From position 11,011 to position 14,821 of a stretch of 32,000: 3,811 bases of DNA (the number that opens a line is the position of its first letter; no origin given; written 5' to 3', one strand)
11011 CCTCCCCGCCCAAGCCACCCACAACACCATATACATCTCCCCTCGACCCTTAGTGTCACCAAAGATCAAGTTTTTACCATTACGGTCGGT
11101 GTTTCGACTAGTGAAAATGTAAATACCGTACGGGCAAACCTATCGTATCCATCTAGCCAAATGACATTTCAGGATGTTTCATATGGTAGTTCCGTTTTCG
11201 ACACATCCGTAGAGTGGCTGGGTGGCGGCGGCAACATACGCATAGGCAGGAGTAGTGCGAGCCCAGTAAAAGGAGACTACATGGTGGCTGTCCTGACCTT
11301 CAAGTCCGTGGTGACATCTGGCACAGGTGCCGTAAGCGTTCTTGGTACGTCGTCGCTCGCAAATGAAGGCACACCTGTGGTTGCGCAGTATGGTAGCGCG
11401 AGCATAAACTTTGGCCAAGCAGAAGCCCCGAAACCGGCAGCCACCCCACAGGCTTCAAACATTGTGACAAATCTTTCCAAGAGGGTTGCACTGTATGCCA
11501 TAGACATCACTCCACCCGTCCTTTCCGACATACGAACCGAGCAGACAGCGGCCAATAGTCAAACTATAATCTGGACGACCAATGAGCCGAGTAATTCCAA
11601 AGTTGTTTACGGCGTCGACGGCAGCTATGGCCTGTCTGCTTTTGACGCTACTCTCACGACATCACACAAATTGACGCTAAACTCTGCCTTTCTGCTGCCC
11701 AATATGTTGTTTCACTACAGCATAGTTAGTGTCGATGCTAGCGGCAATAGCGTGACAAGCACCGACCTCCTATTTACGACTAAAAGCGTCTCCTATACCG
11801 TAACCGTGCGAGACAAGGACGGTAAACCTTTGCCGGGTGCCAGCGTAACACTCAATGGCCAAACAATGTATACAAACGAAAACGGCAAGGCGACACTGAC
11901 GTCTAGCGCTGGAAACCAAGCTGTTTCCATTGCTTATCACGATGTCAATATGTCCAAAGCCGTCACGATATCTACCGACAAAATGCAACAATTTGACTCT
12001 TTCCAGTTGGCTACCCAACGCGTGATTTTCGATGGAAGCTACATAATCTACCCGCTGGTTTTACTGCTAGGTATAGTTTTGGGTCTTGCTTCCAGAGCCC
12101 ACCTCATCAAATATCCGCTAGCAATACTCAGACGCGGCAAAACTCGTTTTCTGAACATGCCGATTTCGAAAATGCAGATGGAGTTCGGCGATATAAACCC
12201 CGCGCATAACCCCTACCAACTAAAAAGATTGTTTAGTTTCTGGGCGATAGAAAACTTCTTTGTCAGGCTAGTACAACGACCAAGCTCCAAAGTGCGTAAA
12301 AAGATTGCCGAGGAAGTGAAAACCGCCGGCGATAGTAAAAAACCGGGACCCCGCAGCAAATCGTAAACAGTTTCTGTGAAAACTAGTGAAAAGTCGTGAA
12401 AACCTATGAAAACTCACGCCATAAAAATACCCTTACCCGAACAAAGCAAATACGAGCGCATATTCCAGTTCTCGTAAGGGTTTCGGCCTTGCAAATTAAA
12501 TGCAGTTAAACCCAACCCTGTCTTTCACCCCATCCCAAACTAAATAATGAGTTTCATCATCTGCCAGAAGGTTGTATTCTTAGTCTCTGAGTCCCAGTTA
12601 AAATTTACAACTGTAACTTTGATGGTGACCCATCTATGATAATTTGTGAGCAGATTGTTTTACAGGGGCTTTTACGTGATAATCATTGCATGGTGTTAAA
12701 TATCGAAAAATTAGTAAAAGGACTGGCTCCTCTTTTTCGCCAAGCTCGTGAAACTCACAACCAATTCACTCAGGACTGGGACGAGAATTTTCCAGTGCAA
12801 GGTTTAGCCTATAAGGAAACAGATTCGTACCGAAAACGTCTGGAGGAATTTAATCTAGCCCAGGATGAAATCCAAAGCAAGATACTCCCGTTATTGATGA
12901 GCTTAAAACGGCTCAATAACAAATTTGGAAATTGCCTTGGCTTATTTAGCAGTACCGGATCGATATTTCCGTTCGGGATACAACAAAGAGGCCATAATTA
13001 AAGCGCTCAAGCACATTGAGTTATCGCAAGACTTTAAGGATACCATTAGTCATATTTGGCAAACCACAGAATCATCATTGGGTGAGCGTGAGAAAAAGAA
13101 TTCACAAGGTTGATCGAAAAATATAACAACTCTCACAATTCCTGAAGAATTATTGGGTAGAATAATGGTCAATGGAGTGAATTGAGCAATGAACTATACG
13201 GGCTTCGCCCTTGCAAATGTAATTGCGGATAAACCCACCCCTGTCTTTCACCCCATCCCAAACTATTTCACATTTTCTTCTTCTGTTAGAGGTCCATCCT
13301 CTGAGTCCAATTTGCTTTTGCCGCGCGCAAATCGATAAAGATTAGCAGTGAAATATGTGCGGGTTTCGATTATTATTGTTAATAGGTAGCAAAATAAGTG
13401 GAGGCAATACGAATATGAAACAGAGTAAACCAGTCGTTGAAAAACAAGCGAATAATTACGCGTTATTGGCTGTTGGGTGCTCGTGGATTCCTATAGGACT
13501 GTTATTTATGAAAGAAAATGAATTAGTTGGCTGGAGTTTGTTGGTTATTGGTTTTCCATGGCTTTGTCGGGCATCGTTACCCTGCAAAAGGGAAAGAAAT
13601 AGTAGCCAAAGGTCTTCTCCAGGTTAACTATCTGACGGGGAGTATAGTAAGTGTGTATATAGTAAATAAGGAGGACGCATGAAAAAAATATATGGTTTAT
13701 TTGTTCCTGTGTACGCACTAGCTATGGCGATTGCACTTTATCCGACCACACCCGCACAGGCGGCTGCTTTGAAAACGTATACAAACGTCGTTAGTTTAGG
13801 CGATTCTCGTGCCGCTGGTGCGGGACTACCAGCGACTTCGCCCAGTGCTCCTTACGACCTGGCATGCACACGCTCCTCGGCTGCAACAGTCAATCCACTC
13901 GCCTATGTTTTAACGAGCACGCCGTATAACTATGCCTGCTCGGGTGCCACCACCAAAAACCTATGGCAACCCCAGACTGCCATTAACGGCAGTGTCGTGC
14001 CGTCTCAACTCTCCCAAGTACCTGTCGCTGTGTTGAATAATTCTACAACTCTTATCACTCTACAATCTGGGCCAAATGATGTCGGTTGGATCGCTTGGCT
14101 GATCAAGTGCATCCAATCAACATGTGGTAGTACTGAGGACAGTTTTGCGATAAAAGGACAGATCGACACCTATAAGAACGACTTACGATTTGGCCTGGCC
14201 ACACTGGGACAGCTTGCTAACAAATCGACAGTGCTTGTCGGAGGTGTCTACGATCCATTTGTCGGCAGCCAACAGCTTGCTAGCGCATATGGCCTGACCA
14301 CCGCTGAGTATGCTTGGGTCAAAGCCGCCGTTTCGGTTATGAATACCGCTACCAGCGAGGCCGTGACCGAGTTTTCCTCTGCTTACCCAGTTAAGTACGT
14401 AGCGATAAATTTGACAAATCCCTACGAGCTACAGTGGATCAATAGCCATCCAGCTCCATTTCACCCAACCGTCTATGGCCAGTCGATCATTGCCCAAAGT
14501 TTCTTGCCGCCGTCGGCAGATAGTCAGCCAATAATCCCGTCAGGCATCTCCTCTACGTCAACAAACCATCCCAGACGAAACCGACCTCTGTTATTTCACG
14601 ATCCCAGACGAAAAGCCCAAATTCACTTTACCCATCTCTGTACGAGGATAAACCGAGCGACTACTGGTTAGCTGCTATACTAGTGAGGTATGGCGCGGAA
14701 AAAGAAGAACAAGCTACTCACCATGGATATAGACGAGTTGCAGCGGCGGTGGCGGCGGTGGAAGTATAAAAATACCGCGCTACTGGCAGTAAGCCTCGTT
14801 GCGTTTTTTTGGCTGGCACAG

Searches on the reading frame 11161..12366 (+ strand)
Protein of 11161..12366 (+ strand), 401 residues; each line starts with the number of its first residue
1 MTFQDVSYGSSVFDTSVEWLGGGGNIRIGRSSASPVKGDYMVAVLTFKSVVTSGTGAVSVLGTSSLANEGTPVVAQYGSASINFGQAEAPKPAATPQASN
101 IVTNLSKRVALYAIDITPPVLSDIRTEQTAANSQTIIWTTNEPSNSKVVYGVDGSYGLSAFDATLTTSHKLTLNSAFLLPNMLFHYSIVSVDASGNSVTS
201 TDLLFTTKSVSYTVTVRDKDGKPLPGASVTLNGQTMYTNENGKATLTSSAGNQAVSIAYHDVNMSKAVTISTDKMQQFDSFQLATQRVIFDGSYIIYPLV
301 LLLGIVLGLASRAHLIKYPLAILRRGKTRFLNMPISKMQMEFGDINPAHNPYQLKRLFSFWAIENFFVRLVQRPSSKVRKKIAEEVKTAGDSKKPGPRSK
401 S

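Call 81: search_protein_families(library=pfam, proteins=[window:11161-12366:+])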
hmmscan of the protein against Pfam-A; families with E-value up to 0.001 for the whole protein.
window:11161-12366:+ (401 aa): 3 families
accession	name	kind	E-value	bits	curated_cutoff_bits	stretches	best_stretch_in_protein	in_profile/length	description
PF13620.12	CarboxypepD_reg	-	8.2e-07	29.7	32.3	1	213-272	3-71/82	Carboxypeptidase regulatory-like domain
PF02369.22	Big_1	-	3.4e-05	24.3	34.9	1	208-252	17-70/93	Bacterial Ig-like domain (group 1)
PF13715.12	CarbopepD_reg_2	-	8.4e-05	23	32.2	1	215-279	4-73/88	CarboxypepD_reg-like domain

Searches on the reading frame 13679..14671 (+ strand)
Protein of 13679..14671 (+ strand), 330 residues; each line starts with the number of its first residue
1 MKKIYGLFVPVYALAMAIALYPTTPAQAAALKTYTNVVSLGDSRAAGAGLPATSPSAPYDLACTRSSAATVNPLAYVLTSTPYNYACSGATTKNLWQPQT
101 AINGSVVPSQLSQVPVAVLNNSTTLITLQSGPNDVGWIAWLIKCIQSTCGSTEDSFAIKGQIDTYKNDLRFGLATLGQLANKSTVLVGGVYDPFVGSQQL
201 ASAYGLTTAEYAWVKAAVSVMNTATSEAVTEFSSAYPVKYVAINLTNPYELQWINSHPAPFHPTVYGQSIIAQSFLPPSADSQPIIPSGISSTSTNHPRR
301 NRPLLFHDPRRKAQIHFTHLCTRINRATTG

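Call 81: search_protein_families(library=pfam, proteins=[window:13679-14671:+])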
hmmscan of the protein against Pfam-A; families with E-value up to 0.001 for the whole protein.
window:13679-14671:+ (330 aa): 2 families
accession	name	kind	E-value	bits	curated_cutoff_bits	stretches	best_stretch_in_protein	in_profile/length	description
PF13472.12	Lipase_GDSL_2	-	2.6e-07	31.8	32.9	1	40-268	2-176/178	GDSL-like Lipase/Acylhydrolase family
PF00657.28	Lipase_GDSL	-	6.1e-06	27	23.6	1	37-274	1-207/208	GDSL-like Lipase/Acylhydrolase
